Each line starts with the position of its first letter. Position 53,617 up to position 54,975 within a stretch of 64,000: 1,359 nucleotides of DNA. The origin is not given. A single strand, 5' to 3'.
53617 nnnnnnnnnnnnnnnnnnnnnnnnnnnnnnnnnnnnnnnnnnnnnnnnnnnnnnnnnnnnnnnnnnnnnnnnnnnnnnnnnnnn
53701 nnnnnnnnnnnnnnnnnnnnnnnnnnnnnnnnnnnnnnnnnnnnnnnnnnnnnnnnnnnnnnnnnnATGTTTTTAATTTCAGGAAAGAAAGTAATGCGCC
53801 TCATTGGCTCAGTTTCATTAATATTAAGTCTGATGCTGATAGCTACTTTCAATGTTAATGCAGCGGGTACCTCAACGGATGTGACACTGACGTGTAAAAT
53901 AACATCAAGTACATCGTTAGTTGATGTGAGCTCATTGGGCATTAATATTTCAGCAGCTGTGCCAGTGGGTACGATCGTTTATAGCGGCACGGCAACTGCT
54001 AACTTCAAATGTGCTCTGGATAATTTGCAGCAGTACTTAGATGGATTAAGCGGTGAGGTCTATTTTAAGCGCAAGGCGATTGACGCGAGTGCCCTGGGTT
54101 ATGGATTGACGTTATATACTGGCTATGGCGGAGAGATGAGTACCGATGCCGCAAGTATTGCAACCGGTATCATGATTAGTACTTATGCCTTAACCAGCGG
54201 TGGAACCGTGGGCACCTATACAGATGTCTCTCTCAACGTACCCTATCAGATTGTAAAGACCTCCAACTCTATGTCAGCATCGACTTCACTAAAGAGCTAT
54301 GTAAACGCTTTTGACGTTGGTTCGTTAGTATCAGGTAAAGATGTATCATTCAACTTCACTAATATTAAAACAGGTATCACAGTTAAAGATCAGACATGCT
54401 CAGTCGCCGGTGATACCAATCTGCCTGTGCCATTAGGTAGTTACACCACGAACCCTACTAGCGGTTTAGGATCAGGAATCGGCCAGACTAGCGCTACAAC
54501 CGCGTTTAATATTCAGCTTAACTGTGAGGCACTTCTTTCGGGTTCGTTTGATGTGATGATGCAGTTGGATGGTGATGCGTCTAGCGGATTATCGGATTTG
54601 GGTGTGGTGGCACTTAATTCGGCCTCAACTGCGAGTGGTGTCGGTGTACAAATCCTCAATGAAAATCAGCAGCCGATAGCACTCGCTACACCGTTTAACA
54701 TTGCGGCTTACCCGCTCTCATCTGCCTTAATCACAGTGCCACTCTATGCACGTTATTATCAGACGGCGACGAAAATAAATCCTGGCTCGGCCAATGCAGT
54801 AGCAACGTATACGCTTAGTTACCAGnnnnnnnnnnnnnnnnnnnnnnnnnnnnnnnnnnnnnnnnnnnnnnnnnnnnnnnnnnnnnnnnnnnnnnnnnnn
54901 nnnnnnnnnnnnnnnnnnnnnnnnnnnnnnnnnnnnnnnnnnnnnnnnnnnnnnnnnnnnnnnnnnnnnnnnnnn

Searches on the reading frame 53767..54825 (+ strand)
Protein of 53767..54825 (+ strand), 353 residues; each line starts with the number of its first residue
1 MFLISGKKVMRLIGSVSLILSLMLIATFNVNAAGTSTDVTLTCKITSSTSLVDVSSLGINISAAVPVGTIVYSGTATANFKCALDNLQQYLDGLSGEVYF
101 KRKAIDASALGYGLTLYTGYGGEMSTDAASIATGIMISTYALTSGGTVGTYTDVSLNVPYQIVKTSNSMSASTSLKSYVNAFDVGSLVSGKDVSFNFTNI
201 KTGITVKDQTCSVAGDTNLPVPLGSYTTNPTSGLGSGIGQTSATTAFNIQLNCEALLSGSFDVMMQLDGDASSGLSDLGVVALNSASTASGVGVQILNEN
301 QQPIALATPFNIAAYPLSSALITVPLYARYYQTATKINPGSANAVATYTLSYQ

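Call 89: search_solved_structures(query=window:53767-54825:+, max_evalue=0.01)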
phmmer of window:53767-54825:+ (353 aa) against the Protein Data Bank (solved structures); distinct sequences matched with E-value up to 0.01: 21.
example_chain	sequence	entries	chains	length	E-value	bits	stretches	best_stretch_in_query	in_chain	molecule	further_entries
6e14_F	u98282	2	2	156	1e-09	41.4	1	206-353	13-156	Protein FimF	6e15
4j3o_F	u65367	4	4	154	1.1e-09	41.2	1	206-353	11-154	Protein FimF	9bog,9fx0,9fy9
2jmr_A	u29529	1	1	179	1.7e-09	40.6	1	206-353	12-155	fimF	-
3jwn_E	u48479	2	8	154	2.9e-09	39.9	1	206-353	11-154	Protein fimF | FimF protein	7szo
6erj_A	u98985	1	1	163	4.4e-09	39.3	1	210-353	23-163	Type-1 fimbrial protein, a chain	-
6erj_B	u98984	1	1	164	4.4e-09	39.3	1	210-353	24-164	Type-1 fimbrial protein, a chain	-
5lp9_A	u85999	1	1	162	4.5e-09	39.3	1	208-353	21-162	Major type 1 subunit fimbrin (Pilin)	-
6r7e_A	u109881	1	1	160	9.6e-09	38.2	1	203-353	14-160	FimA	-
2m5g_A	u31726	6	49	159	1e-08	38.1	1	208-353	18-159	Type-1 fimbrial protein, A chain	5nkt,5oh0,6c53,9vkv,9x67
3sqb_B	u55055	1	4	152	1e-08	38.1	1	209-353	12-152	Type-1 fimbrial protein, A chain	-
6swh_C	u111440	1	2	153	1e-08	38.1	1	209-353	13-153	Type-1 fimbrial protein, A chain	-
3bwu_F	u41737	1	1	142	1.2e-08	37.9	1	209-353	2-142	Protein fimF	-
2n7h_A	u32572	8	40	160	1.2e-08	37.9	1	208-353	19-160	FimA | Type-1 fimbrial protein, A chain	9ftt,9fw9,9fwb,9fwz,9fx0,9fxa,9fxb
6r74_A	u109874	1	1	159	1.3e-08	37.8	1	208-353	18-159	Type-1 fimbrial protein, A chain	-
2jty_A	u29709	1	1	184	1.6e-08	37.5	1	208-353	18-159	Type-1 fimbrial protein, A chain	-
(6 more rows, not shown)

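Call 91: search_protein_families(library=ncbifam, proteins=[window:53767-54825:+], max_evalue=0.00001)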
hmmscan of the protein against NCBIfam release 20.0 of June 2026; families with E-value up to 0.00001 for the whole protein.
window:53767-54825:+ (353 aa): 8 families
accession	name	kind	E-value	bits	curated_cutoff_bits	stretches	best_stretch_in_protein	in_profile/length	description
NF052362.1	FimF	equivalog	1.3e-14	54.1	200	1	204-353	30-175/175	type 1 fimbrial adaptor subunit FimF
NF011737.0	PRK15190.1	equivalog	7.5e-11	42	240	1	192-352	25-180/181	fimbrial protein BcfE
NF011738.0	PRK15191.1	equivalog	1.5e-10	41.1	238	1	184-352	9-171/172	fimbrial protein BcfF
NF011741.1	PRK15194.1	equivalog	3.1e-10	40.3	140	1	193-352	28-184/185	type 1 fimbrial major subunit FimA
NF007402.0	PRK09934.1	equivalog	2.4e-09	37.2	168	1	198-352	27-170/171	fimbria assembly protein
NF052361.1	FimI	equivalog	3.6e-08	33.3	300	1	206-353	38-179/179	type 1 fimbrial minor subunit FimI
NF011747.0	PRK15200.1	equivalog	1.1e-06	28.2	210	1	208-352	37-176/177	type 1 fimbrial protein subunit FimI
NF011828.0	PRK15300.1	equivalog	5.8e-06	26.4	229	1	206-352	37-178/179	fimbrial protein StiA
